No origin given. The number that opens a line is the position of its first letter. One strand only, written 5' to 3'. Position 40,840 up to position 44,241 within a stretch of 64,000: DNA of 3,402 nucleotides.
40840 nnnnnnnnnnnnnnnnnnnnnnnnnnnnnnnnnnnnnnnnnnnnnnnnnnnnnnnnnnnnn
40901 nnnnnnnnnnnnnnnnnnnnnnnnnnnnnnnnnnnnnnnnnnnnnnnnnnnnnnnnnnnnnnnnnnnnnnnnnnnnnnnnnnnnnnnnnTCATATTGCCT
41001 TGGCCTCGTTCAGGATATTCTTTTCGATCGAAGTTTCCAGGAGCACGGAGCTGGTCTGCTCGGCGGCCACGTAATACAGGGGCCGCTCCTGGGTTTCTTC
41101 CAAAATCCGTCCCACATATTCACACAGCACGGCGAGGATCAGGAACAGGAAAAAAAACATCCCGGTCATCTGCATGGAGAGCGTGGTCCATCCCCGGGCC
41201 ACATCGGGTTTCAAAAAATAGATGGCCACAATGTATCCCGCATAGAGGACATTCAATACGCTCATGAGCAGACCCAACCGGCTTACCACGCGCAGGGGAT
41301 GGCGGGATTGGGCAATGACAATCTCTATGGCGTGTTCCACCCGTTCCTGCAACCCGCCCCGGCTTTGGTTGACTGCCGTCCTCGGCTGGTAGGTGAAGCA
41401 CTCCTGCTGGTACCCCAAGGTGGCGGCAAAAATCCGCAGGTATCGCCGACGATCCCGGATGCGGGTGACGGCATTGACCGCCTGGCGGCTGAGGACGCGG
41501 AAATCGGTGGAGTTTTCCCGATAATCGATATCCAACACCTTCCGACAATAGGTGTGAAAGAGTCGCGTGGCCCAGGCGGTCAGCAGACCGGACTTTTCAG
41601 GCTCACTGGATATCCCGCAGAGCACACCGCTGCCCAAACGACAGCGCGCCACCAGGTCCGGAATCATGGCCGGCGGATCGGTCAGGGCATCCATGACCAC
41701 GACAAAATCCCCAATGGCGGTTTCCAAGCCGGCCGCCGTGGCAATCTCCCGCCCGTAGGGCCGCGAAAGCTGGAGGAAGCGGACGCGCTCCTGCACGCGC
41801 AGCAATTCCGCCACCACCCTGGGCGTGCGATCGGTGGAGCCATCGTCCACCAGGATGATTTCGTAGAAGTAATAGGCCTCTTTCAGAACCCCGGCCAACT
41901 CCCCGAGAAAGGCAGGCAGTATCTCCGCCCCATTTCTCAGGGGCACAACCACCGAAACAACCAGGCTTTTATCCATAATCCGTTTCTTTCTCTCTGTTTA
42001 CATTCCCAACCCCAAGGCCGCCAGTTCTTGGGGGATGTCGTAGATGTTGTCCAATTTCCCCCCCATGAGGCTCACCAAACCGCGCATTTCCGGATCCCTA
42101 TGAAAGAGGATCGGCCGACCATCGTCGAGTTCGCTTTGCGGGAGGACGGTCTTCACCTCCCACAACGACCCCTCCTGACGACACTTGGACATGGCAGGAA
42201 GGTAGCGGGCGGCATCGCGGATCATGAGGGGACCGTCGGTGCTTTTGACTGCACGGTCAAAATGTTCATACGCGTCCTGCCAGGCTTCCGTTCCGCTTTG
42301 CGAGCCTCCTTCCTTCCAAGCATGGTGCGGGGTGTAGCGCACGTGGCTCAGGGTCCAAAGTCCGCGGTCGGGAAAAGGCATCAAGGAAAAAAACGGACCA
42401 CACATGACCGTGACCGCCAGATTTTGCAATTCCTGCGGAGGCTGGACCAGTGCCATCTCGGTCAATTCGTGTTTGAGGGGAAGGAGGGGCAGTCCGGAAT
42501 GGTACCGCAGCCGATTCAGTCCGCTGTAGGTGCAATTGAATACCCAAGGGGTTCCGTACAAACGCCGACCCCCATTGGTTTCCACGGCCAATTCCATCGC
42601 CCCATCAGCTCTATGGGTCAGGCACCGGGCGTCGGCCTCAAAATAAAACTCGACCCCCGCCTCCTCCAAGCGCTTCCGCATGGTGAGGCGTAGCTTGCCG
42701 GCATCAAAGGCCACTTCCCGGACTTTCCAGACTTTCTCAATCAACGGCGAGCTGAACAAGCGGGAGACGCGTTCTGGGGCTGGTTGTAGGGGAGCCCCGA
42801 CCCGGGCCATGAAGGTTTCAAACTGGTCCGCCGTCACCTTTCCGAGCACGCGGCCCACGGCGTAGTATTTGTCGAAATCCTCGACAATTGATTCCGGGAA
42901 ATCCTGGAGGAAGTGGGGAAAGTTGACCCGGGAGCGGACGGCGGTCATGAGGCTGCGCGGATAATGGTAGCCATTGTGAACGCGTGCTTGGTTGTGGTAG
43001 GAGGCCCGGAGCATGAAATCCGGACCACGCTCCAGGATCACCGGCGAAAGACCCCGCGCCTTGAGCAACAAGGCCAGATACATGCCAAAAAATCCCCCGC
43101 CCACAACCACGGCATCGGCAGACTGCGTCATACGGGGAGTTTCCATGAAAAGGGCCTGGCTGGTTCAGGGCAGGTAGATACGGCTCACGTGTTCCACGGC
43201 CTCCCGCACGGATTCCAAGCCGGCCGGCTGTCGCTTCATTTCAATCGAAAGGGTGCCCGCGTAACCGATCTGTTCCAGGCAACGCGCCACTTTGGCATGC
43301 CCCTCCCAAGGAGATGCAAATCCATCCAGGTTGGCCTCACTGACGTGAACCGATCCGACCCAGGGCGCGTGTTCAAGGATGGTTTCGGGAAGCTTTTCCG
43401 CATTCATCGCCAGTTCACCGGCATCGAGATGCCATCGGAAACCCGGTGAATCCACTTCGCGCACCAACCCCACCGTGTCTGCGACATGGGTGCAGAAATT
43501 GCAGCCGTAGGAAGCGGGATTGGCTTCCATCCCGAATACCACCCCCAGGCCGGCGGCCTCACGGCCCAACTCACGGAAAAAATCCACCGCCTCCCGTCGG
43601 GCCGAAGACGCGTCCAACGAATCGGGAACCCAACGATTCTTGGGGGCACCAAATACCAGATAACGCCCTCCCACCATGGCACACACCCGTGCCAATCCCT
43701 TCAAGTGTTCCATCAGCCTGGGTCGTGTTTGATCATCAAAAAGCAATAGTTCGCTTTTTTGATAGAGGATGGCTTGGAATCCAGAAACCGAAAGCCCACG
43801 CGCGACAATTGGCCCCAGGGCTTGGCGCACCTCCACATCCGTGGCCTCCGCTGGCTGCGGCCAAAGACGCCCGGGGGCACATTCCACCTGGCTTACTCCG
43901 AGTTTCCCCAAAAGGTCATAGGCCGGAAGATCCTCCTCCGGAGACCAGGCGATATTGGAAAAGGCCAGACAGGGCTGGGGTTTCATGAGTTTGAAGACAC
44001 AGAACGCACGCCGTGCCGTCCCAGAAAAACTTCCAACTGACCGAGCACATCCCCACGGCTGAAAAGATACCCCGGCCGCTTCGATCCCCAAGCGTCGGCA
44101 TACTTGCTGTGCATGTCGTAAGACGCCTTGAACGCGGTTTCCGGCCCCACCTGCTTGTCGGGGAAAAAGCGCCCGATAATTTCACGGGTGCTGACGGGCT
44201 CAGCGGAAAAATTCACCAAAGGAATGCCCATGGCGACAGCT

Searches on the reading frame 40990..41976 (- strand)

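Call 60: search_protein_families(library=pfam, proteins=[window:40990-41976:-], max_evalue=0.00001)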
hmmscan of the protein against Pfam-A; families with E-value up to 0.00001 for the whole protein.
window:40990-41976:- (328 aa): 1 family
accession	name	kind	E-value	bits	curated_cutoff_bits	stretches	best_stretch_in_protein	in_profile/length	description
PF00535.33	Glycos_transf_2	-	1.1e-18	68.2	23.3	1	8-168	1-165/168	Glycosyl transferase family 2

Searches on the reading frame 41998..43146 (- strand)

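Call 60: search_protein_families(library=pfam, proteins=[window:41998-43146:-], max_evalue=0.00001)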
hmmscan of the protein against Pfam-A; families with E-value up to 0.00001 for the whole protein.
window:41998-43146:- (382 aa): 2 families
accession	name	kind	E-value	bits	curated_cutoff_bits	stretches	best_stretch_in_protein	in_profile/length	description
PF01266.30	DAO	-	5.8e-20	72.5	27.9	1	11-358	1-330/353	FAD dependent oxidoreductase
PF13450.12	NAD_binding_8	-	3.8e-06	27.5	21.9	1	14-61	1-44/68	NAD(P)-binding Rossmann-like domain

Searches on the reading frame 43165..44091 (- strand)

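Call 60: search_protein_families(library=pfam, proteins=[window:43165-44091:-], max_evalue=0.00001)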
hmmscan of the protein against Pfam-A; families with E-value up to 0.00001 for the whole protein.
window:43165-44091:- (308 aa): 1 family
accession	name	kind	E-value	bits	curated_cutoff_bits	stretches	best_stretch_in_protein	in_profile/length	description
PF01261.30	AP_endonuc_2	-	3.4e-17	63.4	31.1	1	63-301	6-245/249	Xylose isomerase-like TIM barrel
